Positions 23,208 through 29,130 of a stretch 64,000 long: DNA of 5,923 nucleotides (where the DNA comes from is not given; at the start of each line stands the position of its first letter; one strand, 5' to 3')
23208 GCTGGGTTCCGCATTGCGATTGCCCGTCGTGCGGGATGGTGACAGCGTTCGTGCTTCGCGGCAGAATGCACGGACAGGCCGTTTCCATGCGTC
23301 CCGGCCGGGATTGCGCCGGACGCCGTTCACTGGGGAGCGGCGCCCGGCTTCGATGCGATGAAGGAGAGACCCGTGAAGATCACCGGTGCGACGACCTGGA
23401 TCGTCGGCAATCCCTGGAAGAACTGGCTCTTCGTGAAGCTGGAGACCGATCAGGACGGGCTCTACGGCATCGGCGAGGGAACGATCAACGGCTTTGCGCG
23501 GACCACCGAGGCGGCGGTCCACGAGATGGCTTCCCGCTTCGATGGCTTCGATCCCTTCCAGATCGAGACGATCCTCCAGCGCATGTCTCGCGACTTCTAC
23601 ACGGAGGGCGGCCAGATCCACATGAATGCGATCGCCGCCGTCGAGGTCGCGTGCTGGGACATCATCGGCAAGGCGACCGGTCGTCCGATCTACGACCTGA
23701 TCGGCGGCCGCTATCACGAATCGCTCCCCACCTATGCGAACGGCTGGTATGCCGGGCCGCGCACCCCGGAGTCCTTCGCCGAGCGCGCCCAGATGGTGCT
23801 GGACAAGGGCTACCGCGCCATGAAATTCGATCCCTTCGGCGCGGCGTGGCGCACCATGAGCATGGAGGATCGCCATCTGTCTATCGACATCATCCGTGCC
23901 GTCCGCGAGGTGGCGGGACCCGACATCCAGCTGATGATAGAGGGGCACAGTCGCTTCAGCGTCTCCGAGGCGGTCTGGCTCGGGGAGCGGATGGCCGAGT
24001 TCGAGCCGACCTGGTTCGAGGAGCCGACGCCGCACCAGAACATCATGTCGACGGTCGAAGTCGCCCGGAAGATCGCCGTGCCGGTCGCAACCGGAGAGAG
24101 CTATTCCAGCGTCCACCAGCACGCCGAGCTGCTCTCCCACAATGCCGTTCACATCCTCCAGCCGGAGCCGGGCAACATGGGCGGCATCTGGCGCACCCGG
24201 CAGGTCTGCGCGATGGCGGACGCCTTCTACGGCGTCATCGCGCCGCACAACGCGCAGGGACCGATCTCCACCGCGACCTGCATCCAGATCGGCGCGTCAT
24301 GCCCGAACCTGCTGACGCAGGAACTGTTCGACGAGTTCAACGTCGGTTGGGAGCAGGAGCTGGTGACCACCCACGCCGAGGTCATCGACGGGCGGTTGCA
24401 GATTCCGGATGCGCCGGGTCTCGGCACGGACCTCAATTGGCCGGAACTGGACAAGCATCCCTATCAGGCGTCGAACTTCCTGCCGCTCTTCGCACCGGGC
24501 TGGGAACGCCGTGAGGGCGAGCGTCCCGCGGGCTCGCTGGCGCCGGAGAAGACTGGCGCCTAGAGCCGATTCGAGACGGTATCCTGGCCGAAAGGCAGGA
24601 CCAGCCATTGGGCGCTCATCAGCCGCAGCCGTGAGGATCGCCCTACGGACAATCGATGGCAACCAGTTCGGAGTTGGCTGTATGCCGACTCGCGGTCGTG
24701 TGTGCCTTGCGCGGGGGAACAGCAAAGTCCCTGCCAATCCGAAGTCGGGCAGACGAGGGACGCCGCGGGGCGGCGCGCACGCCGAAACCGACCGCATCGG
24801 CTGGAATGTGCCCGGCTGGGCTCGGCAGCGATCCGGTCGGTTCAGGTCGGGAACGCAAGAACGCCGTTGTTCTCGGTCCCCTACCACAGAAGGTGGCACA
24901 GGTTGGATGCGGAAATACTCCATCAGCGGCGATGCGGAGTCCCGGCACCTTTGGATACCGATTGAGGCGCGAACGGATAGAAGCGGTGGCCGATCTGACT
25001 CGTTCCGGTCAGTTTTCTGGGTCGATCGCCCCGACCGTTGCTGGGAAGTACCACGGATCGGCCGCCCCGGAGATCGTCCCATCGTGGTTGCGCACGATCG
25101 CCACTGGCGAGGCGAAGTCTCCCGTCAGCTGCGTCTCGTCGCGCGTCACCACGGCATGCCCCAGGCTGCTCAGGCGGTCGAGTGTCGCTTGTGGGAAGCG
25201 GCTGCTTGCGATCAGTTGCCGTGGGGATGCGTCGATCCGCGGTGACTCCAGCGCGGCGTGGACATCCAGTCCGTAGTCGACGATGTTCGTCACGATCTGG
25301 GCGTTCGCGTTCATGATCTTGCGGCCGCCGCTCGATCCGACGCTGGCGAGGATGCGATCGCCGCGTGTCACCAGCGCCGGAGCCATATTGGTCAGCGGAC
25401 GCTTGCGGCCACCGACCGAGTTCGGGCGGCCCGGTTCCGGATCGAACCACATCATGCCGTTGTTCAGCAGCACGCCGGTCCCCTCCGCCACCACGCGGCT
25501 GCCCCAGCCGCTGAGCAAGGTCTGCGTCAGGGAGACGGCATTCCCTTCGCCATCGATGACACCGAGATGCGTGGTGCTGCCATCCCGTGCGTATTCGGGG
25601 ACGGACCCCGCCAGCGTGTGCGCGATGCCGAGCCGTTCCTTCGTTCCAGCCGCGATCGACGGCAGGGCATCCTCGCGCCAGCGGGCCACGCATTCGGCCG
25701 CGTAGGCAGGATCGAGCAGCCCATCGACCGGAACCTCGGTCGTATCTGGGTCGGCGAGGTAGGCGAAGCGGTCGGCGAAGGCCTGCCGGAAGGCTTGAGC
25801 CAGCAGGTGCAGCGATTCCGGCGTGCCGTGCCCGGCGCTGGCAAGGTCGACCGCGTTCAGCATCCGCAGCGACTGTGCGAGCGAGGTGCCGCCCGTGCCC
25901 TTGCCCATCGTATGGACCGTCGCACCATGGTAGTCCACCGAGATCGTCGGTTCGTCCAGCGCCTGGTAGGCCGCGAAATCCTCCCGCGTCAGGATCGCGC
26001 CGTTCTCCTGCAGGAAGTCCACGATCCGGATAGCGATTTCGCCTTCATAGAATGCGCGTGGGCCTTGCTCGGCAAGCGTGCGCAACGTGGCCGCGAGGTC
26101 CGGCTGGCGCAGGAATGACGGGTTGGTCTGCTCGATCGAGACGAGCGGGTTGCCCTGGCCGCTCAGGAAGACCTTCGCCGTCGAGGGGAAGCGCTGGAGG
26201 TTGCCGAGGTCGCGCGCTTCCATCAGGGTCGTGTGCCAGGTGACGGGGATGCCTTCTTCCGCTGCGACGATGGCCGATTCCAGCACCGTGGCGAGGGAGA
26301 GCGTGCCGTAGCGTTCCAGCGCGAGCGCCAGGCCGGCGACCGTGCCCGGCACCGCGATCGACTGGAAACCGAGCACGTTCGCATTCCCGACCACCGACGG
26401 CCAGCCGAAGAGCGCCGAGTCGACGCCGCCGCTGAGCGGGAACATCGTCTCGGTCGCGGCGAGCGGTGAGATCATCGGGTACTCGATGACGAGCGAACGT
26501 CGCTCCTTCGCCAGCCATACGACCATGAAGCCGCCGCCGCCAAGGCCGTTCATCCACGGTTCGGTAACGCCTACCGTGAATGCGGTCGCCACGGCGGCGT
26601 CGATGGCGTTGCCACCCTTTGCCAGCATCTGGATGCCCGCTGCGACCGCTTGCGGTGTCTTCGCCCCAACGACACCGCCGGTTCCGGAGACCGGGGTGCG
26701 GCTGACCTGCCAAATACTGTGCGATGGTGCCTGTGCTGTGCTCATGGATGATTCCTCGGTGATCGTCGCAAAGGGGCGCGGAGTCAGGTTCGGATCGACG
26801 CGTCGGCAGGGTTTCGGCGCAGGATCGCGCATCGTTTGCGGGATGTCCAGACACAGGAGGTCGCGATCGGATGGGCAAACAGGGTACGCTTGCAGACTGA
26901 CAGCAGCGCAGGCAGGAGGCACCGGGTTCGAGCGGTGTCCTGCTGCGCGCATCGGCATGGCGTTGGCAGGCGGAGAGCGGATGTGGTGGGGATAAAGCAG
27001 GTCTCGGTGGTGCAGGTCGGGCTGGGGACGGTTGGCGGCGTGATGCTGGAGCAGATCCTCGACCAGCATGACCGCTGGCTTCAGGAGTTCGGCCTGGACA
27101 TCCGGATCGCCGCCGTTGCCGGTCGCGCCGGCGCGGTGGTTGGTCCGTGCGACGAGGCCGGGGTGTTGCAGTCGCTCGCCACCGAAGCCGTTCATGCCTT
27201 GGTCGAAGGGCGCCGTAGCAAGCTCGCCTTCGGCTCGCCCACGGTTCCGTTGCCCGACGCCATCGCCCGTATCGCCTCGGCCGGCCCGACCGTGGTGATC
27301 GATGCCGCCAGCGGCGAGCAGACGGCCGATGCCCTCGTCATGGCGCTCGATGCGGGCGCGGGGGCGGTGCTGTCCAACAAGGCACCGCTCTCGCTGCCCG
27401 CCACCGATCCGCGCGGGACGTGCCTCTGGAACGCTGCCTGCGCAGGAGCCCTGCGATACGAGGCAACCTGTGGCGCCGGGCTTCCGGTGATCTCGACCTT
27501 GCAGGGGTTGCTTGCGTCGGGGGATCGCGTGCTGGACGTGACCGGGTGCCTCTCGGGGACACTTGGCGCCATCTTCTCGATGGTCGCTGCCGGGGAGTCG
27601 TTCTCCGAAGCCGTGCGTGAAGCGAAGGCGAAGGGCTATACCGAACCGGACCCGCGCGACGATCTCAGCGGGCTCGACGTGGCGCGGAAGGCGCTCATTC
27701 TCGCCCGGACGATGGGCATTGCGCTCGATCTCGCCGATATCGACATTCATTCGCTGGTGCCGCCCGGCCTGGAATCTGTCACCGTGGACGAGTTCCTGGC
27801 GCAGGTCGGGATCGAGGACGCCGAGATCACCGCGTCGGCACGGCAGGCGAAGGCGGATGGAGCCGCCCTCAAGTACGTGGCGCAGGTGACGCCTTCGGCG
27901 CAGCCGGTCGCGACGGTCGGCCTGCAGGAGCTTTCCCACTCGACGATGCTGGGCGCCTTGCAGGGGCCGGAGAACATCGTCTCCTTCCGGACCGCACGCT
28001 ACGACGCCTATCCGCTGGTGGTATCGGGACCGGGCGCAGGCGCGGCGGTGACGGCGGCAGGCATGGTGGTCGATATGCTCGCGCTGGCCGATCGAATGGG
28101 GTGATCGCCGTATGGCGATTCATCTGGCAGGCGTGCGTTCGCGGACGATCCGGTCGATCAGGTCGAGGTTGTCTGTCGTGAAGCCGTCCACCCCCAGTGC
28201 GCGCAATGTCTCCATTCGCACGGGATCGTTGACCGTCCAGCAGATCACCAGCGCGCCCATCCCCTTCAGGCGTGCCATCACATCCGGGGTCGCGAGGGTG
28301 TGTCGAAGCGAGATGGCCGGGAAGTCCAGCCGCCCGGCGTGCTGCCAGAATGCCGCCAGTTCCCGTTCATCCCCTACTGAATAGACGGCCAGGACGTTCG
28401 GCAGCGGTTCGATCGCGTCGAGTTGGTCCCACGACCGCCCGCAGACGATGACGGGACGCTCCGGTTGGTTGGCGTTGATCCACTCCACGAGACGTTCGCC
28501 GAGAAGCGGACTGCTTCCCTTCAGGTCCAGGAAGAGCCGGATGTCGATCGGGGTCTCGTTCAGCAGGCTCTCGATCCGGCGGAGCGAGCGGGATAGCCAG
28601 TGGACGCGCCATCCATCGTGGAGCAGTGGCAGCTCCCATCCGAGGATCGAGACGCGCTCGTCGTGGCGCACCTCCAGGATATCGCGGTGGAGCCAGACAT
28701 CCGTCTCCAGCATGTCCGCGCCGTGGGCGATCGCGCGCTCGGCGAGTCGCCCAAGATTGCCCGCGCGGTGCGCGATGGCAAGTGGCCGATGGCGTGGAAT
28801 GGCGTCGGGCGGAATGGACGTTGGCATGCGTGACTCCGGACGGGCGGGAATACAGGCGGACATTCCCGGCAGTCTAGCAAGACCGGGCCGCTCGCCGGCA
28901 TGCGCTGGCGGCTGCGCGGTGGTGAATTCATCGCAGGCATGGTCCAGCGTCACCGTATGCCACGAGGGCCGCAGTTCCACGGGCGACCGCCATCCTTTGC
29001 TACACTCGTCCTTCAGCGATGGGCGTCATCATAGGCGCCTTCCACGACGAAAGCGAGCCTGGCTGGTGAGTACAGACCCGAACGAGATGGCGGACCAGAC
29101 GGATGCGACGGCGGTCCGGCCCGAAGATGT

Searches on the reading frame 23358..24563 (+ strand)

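Call 71: search_protein_families(library=pfam, proteins=[window:23358-24563:+], max_evalue=0.00001)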
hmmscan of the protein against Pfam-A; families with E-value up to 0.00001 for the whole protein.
window:23358-24563:+ (401 aa): 2 families
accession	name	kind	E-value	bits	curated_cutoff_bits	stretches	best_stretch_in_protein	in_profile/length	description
PF13378.12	MR_MLE_C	-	1.3e-58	198.8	29.4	1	140-360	2-216/219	Enolase C-terminal domain-like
PF02746.21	MR_MLE_N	-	4.9e-17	62.7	22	1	23-116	28-117/117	Mandelate racemase / muconate lactonizing enzyme, N-terminal domain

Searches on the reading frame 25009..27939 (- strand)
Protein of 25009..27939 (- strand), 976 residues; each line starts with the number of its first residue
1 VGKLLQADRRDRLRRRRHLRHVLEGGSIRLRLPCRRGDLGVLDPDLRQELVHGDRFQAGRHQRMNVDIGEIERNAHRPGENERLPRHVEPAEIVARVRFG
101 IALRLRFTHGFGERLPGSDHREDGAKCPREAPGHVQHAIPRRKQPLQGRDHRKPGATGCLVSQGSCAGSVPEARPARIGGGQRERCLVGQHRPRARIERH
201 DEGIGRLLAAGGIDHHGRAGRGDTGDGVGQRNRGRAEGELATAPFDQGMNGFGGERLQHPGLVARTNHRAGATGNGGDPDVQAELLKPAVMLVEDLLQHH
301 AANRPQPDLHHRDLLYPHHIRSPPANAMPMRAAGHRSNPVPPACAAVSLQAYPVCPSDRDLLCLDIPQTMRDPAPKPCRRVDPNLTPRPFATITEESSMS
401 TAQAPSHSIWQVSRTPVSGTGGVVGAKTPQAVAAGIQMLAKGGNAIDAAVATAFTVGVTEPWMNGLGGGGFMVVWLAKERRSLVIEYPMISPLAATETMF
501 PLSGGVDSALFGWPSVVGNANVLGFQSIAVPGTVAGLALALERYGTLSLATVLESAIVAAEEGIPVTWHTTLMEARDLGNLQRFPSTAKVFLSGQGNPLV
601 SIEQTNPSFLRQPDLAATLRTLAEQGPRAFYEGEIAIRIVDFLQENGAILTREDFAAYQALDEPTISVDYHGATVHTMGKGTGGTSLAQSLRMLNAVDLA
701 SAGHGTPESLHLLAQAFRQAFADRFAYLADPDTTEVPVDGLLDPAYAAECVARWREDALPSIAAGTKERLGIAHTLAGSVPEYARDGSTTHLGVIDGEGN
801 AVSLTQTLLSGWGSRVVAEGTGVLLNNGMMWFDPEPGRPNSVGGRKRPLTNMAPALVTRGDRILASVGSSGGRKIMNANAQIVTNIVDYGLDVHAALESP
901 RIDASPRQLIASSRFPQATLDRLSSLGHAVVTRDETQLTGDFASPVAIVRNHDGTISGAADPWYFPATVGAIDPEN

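Call 71: search_protein_families(library=pfam, proteins=[window:25009-27939:-], max_evalue=0.00001)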
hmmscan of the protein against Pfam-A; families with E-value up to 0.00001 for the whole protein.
window:25009-27939:- (976 aa): 1 family
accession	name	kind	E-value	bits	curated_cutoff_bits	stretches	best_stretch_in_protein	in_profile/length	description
PF01019.26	G_glu_transpept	-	1.6e-127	426.9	27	1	437-963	2-509/512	Gamma-glutamyltranspeptidase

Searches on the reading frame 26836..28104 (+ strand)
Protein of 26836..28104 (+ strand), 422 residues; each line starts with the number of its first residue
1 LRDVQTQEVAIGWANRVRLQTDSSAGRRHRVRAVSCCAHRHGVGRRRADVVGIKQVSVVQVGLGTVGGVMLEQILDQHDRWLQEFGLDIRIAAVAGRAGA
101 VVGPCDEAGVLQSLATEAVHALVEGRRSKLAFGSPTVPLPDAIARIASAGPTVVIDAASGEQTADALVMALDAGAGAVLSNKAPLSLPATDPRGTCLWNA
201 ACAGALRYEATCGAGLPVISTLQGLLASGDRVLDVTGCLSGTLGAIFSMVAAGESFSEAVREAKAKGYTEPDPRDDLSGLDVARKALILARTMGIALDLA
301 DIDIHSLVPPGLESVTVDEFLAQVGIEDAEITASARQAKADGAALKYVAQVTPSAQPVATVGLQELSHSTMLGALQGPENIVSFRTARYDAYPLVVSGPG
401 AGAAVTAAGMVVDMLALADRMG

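Call 71: search_protein_families(library=pfam, proteins=[window:26836-28104:+], max_evalue=0.00001)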
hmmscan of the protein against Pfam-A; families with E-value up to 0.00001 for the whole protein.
window:26836-28104:+ (422 aa): 2 families
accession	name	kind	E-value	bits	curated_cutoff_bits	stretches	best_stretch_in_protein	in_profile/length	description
PF00742.24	Homoserine_dh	-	9.9e-46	156.2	22.9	1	217-415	1-173/173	Homoserine dehydrogenase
PF03447.22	NAD_binding_3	-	8e-08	33.4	24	1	62-186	1-94/116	Homoserine dehydrogenase, NAD binding domain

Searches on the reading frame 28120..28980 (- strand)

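Call 71: search_protein_families(library=pfam, proteins=[window:28120-28980:-], max_evalue=0.00001)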
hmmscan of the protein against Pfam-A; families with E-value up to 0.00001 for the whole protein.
window:28120-28980:- (286 aa): 1 family
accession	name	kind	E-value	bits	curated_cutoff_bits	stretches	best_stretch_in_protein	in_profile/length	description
PF03009.23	GDPD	-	1.4e-13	51.9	23.6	1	167-273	131-243/244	Glycerophosphoryl diester phosphodiesterase family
